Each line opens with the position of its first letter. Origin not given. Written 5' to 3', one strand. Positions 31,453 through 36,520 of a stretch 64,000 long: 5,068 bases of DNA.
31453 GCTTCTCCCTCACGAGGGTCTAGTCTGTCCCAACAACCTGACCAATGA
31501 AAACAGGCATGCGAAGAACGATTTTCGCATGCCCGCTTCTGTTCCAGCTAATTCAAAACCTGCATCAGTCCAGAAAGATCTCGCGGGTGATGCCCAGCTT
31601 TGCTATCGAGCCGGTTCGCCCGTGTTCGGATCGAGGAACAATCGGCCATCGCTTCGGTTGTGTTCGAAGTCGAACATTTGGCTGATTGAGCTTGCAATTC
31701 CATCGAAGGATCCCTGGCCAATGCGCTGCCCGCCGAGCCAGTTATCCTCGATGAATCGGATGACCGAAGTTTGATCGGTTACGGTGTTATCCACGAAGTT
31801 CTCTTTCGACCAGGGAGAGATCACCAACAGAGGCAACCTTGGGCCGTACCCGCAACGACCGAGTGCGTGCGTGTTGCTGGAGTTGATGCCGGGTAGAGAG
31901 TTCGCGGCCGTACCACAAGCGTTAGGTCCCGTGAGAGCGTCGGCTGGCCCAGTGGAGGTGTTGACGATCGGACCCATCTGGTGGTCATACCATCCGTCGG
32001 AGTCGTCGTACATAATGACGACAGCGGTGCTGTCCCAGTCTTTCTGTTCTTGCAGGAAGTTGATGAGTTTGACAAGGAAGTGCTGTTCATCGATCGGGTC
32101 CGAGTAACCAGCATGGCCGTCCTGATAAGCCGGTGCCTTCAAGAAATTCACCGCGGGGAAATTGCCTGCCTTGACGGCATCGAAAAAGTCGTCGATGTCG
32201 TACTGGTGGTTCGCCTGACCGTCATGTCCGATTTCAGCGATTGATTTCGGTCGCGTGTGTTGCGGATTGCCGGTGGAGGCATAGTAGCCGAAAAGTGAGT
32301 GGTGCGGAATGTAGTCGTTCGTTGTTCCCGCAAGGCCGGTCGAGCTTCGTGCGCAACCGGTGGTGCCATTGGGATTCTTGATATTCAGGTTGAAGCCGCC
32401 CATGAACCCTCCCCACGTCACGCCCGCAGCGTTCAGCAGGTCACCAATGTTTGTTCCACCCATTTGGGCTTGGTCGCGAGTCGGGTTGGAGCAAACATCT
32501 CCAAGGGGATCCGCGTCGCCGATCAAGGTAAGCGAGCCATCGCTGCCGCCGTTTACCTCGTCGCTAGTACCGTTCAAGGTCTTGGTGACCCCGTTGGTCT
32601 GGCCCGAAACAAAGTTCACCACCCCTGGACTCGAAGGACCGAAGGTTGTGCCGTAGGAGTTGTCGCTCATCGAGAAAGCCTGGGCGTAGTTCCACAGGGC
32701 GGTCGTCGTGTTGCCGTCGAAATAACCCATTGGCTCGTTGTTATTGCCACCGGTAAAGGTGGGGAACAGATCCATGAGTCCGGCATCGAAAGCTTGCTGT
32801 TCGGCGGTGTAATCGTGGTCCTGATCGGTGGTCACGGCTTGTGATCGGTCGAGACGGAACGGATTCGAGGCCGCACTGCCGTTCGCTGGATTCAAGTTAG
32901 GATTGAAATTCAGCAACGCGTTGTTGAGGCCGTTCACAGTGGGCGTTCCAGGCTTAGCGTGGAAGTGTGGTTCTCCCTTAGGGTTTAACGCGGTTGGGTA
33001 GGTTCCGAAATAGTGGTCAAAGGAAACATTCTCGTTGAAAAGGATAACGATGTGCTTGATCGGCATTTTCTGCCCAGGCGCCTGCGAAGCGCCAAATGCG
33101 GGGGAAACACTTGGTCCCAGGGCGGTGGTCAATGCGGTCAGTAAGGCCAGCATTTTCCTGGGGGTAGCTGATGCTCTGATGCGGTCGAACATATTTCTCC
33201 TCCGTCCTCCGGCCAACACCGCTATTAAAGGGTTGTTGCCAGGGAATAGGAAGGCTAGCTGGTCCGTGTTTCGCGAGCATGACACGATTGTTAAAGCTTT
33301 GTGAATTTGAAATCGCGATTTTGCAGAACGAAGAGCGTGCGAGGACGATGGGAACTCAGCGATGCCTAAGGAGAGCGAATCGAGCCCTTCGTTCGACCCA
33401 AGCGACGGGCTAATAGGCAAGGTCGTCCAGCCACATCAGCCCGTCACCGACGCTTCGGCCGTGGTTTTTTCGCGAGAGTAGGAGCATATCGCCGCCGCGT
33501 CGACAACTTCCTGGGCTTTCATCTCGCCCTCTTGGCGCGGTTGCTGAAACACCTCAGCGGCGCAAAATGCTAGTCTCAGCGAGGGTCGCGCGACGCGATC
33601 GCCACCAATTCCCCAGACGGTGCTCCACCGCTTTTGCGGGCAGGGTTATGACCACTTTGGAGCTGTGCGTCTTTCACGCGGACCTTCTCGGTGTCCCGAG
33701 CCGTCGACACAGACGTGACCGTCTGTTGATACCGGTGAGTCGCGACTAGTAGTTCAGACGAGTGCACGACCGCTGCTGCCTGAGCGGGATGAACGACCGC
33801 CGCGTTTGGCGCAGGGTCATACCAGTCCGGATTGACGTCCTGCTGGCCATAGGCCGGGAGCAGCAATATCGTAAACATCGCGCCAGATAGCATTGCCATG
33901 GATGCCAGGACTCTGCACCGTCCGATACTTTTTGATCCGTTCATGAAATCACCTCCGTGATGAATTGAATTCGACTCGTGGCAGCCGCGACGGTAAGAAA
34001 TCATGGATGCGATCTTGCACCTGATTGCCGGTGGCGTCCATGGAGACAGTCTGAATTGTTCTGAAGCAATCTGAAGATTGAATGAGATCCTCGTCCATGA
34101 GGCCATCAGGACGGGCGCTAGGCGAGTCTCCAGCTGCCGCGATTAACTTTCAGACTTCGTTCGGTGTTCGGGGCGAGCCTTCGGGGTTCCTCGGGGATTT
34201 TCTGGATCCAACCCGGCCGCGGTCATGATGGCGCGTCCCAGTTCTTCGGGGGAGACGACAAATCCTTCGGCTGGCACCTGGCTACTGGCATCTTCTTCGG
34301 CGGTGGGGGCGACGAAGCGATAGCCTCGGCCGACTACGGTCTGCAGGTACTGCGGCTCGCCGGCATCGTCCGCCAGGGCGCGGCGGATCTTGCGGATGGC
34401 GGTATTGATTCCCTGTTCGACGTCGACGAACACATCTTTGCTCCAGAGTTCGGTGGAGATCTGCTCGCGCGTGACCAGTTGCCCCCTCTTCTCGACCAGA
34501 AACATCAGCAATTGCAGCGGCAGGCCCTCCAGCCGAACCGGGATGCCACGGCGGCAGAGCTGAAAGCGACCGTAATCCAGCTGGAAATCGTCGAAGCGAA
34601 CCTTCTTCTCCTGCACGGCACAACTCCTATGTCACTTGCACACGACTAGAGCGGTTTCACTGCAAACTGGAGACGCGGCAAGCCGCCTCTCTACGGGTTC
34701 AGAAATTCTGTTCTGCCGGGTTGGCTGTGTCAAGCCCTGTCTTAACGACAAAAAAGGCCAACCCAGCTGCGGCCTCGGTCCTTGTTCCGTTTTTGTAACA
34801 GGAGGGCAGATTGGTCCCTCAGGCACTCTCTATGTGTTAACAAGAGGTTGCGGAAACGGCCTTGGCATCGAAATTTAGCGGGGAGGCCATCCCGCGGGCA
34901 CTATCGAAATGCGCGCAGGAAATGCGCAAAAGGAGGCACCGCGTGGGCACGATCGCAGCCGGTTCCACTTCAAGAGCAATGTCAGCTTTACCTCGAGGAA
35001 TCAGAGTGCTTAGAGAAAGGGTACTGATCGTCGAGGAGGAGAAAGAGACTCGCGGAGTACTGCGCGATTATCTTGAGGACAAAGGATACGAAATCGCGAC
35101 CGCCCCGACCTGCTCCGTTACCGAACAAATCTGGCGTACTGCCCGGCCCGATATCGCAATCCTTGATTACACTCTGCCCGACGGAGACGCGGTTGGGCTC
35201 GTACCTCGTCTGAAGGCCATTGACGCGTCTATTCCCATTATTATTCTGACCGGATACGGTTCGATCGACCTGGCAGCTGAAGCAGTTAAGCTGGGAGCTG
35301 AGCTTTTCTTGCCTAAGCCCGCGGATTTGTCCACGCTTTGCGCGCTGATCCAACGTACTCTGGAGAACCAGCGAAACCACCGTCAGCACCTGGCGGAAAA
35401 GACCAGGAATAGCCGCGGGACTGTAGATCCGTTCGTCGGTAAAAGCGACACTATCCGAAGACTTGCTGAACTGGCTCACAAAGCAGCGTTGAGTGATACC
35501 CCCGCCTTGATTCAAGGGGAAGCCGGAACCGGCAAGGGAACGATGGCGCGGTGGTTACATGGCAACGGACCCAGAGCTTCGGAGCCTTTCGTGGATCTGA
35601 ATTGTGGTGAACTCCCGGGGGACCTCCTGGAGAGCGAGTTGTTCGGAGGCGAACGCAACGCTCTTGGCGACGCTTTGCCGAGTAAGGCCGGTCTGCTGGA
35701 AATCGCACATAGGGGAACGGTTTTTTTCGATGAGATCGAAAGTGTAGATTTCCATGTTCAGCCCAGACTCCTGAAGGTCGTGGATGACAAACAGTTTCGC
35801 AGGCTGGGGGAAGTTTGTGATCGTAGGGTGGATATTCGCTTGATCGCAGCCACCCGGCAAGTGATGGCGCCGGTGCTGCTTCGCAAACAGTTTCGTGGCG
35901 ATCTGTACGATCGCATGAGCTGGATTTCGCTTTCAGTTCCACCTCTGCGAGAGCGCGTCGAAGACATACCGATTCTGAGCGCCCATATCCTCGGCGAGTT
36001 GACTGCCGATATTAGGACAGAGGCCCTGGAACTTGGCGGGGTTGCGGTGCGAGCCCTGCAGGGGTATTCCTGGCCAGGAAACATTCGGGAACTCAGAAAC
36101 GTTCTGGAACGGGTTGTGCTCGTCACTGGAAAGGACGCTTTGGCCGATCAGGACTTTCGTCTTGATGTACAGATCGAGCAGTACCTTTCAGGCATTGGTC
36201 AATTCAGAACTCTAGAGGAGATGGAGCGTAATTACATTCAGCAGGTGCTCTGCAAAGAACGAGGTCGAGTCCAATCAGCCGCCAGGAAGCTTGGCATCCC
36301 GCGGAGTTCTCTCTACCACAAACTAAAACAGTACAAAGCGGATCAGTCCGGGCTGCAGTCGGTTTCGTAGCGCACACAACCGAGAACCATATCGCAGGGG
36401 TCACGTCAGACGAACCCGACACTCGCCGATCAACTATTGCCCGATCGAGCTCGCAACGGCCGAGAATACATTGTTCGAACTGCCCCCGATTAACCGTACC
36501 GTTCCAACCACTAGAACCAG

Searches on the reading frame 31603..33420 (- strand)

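Call 59: search_protein_families(library=pfam, proteins=[window:31603-33420:-], max_evalue=0.00001)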
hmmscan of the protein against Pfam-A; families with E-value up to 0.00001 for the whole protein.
window:31603-33420:- (605 aa): 1 family
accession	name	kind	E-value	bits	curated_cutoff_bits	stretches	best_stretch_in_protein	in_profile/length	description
PF04185.19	Phosphoesterase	-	1.7e-72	245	23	1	121-561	1-353/356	Phosphoesterase family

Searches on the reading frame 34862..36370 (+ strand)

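Call 59: search_protein_families(library=pfam, proteins=[window:34862-36370:+], max_evalue=0.00001)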
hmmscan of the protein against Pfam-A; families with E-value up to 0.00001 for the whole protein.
window:34862-36370:+ (502 aa): 5 families
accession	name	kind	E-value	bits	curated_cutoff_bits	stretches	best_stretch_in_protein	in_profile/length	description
PF00158.32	Sigma54_activat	-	2.8e-47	161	20.2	1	192-357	2-167/168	Sigma-54 interaction domain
PF00072.30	Response_reg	-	1.1e-21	77.5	30.2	1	54-163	1-110/111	Response regulator receiver domain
PF25601.1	AAA_lid_14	-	2e-17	63.2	27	1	363-436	1-74/87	AAA+ ATPase lid domain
PF14532.12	Sigma54_activ_2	-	6.2e-15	56.1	25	1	192-362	1-138/138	Sigma-54 interaction domain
PF02954.25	HTH_8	-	1.1e-14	54.3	22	1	450-491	1-42/42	Bacterial regulatory protein, Fis family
